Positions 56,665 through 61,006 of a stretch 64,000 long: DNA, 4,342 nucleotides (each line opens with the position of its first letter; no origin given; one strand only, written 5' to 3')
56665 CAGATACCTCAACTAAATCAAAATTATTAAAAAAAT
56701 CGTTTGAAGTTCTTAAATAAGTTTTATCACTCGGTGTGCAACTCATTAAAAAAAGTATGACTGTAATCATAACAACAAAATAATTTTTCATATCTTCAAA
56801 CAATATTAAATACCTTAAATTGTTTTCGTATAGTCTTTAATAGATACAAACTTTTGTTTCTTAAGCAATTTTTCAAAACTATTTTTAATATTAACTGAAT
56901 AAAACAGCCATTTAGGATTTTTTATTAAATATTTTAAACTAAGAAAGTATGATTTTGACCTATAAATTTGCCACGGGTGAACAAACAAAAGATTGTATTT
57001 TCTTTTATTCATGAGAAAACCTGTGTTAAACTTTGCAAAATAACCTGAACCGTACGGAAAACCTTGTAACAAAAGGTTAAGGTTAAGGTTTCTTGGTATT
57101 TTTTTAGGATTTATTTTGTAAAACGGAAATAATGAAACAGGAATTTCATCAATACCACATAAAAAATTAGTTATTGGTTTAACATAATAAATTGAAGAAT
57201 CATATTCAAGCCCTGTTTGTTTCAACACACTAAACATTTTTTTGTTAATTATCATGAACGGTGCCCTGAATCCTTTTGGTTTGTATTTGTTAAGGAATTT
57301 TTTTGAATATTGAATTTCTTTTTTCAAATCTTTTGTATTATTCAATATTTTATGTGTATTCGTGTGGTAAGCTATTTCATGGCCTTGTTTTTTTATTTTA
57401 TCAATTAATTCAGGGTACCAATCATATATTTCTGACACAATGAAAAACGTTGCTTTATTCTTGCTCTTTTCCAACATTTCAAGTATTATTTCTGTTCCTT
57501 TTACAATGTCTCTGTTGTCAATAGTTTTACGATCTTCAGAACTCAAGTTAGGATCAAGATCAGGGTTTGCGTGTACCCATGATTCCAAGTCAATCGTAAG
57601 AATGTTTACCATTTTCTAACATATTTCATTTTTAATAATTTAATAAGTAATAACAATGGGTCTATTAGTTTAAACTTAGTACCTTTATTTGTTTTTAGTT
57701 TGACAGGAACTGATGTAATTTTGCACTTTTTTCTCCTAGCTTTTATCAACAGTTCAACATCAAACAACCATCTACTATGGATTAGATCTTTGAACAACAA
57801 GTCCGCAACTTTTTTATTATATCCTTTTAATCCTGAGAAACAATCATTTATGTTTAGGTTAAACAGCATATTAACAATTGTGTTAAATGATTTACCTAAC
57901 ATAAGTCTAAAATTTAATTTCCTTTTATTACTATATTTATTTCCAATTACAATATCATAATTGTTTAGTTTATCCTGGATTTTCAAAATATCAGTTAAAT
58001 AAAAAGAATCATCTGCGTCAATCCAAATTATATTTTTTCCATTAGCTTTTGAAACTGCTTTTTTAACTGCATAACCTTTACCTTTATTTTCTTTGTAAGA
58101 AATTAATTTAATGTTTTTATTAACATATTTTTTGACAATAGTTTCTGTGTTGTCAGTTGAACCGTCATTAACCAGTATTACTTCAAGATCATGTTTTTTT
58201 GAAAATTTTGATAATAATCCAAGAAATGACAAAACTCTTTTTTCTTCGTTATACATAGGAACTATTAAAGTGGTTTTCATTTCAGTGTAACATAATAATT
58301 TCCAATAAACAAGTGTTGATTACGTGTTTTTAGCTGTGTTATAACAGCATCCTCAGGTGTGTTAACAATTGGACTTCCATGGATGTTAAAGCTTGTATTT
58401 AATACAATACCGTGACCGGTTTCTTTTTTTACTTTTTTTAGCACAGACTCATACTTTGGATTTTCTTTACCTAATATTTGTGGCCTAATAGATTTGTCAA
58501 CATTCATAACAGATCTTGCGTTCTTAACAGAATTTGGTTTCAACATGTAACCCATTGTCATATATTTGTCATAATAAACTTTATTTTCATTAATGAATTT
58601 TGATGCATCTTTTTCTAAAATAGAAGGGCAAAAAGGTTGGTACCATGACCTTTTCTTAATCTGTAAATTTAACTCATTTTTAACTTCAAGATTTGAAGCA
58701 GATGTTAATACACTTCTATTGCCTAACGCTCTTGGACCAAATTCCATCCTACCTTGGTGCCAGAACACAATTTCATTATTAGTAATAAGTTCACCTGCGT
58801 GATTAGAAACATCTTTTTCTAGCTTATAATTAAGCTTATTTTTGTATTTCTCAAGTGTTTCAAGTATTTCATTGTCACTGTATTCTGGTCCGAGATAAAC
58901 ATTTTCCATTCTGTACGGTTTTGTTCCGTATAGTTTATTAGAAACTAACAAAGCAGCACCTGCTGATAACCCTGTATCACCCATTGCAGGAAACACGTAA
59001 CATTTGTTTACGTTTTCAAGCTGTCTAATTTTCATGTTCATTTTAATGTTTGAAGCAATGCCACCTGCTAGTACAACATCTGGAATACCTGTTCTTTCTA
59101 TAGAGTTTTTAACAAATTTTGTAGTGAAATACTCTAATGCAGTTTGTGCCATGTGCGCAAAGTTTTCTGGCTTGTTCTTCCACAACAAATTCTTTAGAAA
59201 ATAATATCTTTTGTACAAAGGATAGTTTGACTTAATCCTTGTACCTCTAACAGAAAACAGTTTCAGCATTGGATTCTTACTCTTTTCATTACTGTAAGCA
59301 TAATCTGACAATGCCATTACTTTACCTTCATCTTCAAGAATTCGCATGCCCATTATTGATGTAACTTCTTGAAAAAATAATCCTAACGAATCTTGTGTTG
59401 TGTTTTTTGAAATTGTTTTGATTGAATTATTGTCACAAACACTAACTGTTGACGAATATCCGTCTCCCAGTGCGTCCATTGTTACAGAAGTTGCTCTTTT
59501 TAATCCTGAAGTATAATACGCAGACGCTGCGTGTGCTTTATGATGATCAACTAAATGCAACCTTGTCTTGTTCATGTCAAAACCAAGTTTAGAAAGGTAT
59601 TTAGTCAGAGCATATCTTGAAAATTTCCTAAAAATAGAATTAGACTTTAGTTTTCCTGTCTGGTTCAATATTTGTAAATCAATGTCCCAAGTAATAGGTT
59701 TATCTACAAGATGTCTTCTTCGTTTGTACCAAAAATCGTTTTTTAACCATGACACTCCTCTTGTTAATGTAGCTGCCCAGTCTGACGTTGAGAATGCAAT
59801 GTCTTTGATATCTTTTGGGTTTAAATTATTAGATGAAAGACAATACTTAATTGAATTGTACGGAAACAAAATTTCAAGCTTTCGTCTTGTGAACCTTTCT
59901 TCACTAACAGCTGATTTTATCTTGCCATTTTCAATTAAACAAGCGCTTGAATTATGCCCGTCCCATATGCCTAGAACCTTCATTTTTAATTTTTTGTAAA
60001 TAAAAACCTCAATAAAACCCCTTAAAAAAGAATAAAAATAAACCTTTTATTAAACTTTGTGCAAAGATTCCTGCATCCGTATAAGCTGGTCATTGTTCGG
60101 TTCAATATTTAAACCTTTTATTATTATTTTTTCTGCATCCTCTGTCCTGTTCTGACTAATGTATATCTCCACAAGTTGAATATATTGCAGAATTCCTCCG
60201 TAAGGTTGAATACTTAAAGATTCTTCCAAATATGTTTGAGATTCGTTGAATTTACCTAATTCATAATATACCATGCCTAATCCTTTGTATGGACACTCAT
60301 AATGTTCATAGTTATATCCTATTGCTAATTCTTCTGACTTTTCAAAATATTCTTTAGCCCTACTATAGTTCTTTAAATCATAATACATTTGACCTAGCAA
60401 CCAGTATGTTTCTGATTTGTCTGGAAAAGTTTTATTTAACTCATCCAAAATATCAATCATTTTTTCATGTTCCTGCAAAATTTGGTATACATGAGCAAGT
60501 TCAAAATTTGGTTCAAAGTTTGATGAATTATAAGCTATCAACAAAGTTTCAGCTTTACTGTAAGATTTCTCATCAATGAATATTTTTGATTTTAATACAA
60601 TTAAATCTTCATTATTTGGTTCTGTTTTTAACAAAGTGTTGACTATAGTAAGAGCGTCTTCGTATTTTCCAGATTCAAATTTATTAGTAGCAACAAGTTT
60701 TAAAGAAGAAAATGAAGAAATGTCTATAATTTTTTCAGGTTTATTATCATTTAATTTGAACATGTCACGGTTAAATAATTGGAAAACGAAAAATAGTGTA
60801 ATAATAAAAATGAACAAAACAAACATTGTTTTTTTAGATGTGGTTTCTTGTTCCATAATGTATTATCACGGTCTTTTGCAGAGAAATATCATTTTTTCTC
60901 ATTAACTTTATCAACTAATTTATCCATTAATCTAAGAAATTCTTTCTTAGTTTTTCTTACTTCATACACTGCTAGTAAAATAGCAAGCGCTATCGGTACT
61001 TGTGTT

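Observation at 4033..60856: Seven membrane-anchored TPR proteins share a conserved C-terminal CPY-x-GLG module with a near-invariant cysteine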

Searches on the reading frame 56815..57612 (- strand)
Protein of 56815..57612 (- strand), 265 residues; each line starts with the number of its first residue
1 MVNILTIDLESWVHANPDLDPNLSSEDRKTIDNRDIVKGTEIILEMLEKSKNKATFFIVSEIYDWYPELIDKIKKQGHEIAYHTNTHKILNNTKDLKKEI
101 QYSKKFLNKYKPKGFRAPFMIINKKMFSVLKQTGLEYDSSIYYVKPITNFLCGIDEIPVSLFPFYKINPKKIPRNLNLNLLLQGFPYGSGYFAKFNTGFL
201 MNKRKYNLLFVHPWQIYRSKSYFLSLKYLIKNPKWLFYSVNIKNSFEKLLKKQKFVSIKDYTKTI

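Call 8: search_protein_families(library=pfam, proteins=[window:56815-57612:-], max_evalue=0.001)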
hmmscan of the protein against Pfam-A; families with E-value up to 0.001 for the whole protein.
window:56815-57612:- (265 aa): 2 families
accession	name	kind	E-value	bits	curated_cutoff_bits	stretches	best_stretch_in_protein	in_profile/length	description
PF01522.26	Polysacc_deac_1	-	2e-17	63.7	23.1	1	37-137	18-123/124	Polysaccharide deacetylase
PF22537.1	WbmS-like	-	3e-05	24.5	27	1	42-144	15-113/186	Polysaccharide deacetylase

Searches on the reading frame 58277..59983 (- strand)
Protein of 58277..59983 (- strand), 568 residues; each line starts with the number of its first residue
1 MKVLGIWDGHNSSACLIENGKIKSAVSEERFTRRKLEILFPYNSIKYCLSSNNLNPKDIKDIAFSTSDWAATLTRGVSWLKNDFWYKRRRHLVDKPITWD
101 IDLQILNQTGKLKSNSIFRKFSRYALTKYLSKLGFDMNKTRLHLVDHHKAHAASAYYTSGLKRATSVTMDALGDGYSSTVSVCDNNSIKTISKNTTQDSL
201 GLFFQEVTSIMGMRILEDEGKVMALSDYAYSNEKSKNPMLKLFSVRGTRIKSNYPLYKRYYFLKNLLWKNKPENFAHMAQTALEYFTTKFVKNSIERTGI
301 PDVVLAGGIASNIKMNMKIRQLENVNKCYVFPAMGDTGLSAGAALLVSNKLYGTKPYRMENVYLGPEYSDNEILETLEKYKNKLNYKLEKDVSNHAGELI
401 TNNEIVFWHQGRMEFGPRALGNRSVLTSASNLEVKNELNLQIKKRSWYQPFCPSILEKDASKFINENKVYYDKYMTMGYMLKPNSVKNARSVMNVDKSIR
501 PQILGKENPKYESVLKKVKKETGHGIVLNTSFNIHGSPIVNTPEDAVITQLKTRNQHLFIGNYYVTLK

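Call 7: search_protein_families(library=pfam, proteins=[window:58277-59983:-], max_evalue=0.001)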
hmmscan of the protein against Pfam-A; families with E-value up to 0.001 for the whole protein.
window:58277-59983:- (568 aa): 4 families
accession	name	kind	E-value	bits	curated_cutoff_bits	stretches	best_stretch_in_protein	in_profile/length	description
PF16861.10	Carbam_trans_C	-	2.5e-51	174.1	27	1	398-565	2-168/170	Carbamoyltransferase C-terminus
PF02543.21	Carbam_trans_N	-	8.7e-34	117.9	24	1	2-345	1-346/346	Carbamoyltransferase N-terminus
PF00814.31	TsaD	-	4.9e-05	23.6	24.8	1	139-326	82-244/264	tRNA N6-adenosine threonylcarbamoyltransferase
PF22521.2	HypF_C_2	-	0.00081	19.7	27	0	196-342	92-240/241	Carbamoyltransferase, Kae1-like Domain, second subdomain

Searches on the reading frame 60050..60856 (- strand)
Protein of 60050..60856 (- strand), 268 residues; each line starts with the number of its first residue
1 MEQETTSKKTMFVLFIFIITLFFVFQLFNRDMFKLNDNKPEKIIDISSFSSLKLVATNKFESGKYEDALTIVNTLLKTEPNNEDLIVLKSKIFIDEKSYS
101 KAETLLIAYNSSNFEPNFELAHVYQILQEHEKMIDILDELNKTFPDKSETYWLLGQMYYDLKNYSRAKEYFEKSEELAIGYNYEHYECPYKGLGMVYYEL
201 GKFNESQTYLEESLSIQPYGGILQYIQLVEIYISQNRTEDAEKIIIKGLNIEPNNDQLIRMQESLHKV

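Call 5: search_protein_families(library=pfam, proteins=[window:60050-60856:-], max_evalue=0.01)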
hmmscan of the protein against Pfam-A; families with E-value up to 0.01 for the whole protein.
window:60050-60856:- (268 aa): 19 families
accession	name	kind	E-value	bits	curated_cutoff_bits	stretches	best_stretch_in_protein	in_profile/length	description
PF13181.12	TPR_8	-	4.4e-19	67.4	25.7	2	149-177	2-30/34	Tetratricopeptide repeat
PF07719.23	TPR_2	-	2.2e-17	62.1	27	2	149-178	2-31/34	Tetratricopeptide repeat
PF14559.12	TPR_19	-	3.5e-17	62.9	25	2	60-113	2-55/68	Tetratricopeptide repeat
PF13424.12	TPR_12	-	1.1e-14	54.8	30.1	2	149-217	4-75/77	Tetratricopeptide repeat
PF13428.12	TPR_14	-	2.4e-13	49.8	23.5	0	119-156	6-43/44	Tetratricopeptide repeat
PF00515.34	TPR_1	-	9.9e-13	47.8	27.8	2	190-218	4-32/34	Tetratricopeptide repeat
PF13374.12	TPR_10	-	1.2e-10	41.5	27.5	1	193-216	8-31/42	Tetratricopeptide repeat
PF14853.12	Fis1_TPR_C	-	1.8e-09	38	25.3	1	61-92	13-44/53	Fis1 C-terminal tetratricopeptide repeat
PF13174.12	TPR_6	-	2.3e-08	34.6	26.3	0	150-173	2-25/33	Tetratricopeptide repeat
PF12895.13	ANAPC3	-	9.2e-08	32.7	27.2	0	146-212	22-81/82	Anaphase-promoting complex, cyclosome, subunit 3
PF13371.12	TPR_9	-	1.4e-06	28.6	35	0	123-172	4-53/73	Tetratricopeptide repeat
PF13176.12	TPR_7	-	4.1e-06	26.9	27.9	0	226-250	3-29/36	Tetratricopeptide repeat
PF23914.1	TPR_CcmH_CycH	-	4.5e-06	27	42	0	145-214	47-114/158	Cytochrome c-type biogenesis protein H TPR domain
PF13432.12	TPR_16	-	1.4e-05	25.8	32.7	0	142-177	25-60/65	Tetratricopeptide repeat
PF13414.12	TPR_11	-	0.00015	21.8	26.8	0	60-84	5-29/42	TPR repeat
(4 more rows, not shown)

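Call 47: find_encoding_contigs(protein=window:60050-60856:-, flank=10000, max_places=3)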
Protein window:60050-60856:- (268 aa): 20 contigs read that carry it; 3 places shown.
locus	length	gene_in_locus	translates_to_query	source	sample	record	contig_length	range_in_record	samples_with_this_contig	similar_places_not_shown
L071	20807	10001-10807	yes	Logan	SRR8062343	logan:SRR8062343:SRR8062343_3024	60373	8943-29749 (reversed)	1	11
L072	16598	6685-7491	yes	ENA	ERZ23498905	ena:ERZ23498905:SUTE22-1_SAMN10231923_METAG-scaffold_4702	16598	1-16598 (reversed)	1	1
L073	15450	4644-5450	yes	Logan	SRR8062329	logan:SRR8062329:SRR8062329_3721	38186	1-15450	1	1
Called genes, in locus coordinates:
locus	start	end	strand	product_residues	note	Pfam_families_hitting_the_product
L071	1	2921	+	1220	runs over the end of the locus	-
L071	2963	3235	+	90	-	-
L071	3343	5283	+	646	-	PF01663:Phosphodiest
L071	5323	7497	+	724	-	-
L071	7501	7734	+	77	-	-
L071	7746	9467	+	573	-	PF02543:Carbam_trans_N, PF16861:Carbam_trans_C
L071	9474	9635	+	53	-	PF19451:DUF5989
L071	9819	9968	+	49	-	-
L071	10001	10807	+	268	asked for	PF12895:ANAPC3 (faint), PF13428:TPR_14 (faint), PF23914:TPR_CcmH_CycH (faint), PF00515:TPR_1 (faint), PF07719:TPR_2 (faint), PF13174:TPR_6 (faint), PF13181:TPR_8 (weak), PF13424:TPR_12, +6 more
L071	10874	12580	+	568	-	PF02543:Carbam_trans_N, PF16861:Carbam_trans_C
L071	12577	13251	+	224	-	PF00535:Glycos_transf_2, PF10111:Glyco_tranf_2_2, PF13641:Glyco_tranf_2_3 (weak)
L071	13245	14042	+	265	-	PF01522:Polysacc_deac_1, PF22537:WbmS-like (faint)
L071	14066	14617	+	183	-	-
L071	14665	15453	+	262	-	PF23914:TPR_CcmH_CycH, PF07719:TPR_2 (faint), PF13174:TPR_6 (faint), PF13181:TPR_8 (faint), PF14559:TPR_19 (weak), PF13414:TPR_11 (weak), PF14559:TPR_19 (weak), PF13424:TPR_12, +5 more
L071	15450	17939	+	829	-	-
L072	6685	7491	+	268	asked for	PF12895:ANAPC3 (faint), PF13428:TPR_14 (faint), PF23914:TPR_CcmH_CycH (faint), PF00515:TPR_1 (faint), PF07719:TPR_2 (faint), PF13174:TPR_6 (faint), PF13181:TPR_8 (weak), PF13424:TPR_12, +6 more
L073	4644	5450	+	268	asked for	PF12895:ANAPC3 (faint), PF13428:TPR_14 (faint), PF23914:TPR_CcmH_CycH (faint), PF00515:TPR_1 (faint), PF07719:TPR_2 (faint), PF13174:TPR_6 (faint), PF13181:TPR_8 (weak), PF13424:TPR_12, +6 more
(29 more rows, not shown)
